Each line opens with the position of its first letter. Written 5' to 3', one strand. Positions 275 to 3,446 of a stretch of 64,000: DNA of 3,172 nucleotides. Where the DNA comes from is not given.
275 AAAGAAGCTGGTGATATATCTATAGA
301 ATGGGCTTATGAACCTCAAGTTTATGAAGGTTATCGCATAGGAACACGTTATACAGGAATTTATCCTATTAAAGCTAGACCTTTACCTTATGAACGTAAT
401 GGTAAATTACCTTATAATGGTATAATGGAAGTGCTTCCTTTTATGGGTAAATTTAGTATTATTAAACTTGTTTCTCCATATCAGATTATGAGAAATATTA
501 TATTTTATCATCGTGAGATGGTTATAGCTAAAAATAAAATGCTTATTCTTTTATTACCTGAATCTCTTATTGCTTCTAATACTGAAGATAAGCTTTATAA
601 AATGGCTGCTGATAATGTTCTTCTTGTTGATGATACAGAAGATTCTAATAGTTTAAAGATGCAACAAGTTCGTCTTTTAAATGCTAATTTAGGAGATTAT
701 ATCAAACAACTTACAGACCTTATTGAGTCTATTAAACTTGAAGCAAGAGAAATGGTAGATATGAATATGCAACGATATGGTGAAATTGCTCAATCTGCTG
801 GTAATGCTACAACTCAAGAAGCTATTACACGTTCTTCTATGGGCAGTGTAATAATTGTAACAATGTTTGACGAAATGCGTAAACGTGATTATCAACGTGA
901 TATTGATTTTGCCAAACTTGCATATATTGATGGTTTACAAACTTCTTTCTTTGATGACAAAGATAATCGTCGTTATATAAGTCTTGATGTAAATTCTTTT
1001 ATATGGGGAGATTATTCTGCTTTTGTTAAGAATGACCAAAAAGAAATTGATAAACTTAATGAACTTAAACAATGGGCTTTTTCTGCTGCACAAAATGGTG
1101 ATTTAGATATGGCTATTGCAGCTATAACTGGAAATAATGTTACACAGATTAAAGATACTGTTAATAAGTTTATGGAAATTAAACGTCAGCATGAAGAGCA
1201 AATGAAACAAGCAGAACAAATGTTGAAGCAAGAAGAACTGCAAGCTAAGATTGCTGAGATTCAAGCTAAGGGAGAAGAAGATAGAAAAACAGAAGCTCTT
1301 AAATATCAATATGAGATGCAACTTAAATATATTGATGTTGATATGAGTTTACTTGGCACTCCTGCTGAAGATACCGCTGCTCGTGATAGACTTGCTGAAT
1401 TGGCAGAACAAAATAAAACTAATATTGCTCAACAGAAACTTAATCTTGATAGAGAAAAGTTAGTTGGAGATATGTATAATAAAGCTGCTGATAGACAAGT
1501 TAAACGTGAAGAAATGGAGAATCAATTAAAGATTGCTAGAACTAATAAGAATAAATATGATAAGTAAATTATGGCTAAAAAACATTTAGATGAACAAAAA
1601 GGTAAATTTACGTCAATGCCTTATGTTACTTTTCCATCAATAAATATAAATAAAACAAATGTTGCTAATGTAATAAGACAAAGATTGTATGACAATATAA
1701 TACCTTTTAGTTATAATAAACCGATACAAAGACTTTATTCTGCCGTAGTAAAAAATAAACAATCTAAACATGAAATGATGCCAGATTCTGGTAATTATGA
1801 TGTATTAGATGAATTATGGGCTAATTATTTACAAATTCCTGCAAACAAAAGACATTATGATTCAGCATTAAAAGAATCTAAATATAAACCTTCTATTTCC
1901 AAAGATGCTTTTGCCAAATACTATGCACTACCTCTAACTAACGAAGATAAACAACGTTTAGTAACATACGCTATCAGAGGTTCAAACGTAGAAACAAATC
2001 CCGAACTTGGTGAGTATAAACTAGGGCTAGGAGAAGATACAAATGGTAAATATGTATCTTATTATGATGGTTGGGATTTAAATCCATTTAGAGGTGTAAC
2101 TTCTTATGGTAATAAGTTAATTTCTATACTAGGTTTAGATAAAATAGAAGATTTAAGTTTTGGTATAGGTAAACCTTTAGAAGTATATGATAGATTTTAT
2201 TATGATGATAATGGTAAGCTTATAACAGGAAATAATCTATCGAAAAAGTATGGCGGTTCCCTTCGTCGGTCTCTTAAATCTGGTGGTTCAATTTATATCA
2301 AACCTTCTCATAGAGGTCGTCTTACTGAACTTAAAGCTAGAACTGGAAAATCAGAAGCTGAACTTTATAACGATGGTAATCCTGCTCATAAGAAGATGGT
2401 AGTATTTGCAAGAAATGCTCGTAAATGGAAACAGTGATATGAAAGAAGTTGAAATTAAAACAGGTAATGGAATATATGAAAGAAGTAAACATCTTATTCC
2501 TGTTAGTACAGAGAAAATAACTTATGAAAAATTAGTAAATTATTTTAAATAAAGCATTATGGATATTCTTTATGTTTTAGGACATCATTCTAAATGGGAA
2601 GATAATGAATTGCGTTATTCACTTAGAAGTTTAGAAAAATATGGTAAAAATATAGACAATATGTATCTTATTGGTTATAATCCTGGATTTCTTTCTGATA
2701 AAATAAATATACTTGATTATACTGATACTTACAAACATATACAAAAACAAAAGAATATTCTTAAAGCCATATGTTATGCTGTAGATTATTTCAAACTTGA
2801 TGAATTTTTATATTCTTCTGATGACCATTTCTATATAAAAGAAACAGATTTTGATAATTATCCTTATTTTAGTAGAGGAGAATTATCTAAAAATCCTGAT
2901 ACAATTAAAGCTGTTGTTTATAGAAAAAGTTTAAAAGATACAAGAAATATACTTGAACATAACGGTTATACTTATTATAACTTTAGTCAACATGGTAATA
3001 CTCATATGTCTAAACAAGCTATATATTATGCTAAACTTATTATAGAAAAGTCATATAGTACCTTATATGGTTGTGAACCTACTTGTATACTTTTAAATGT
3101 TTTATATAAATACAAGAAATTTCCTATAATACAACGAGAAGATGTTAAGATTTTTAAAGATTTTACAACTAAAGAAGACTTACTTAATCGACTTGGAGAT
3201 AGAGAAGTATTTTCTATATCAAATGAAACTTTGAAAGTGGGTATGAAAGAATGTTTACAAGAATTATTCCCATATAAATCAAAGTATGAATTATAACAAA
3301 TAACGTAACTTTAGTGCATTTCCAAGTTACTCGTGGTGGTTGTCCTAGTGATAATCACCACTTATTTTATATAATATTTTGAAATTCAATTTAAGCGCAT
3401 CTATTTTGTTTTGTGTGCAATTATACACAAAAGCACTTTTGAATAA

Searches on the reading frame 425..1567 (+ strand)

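Call 9: search_protein_families(library=phrogs, proteins=[window:425-1567:+], max_evalue=0.001)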
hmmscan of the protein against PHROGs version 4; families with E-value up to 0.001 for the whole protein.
window:425-1567:+ (380 aa): 1 family
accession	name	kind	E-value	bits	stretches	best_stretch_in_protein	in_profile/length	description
phrog_6547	-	head and packaging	5.4e-44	151.4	1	7-378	425-802/827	portal protein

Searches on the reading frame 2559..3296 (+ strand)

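Call 9: search_protein_families(library=phrogs, proteins=[window:2559-3296:+], max_evalue=0.001)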
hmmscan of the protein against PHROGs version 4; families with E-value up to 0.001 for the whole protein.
window:2559-3296:+ (245 aa): 1 family
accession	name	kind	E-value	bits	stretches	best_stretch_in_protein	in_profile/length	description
phrog_7999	-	unknown function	7e-17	62.7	1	11-244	9-228/230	-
